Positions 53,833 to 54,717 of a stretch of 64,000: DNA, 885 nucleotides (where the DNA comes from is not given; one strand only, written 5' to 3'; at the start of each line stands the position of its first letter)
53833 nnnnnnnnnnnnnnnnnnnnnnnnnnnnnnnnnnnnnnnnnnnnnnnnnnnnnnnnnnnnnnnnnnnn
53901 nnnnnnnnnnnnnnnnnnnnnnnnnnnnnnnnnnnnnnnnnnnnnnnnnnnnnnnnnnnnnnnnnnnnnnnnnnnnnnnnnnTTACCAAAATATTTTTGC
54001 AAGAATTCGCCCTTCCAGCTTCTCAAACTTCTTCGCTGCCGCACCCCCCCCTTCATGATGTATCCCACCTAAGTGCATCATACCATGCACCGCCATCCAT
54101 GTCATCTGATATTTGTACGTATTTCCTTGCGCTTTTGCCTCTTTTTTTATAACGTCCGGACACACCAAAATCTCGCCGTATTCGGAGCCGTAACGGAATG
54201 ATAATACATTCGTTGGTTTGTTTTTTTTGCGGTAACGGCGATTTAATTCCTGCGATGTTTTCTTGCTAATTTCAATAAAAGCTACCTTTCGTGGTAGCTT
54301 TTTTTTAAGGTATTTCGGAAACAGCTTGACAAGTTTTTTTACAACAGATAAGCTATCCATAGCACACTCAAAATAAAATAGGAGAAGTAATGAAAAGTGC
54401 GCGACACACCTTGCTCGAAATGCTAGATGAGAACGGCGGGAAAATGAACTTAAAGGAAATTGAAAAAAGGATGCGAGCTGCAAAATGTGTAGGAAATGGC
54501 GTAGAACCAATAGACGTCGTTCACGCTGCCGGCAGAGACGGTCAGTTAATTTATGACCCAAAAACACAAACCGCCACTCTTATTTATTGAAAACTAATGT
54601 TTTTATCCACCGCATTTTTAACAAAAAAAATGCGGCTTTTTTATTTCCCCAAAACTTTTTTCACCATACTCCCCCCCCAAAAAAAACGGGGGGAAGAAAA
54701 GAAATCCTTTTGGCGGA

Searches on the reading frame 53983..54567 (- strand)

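Call 88: search_protein_families(library=pfam, proteins=[window:53983-54567:-], max_evalue=0.001)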
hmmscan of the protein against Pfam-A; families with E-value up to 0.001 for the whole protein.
window:53983-54567:- (194 aa): 2 families
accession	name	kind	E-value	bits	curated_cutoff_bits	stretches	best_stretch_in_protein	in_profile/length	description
PF02130.23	YbeY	-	9.6e-23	80.9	25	1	74-191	9-128/129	Endoribonuclease YbeY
PF13905.12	Thioredoxin_8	-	0.00079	20.1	27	0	60-129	4-68/94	Thioredoxin-like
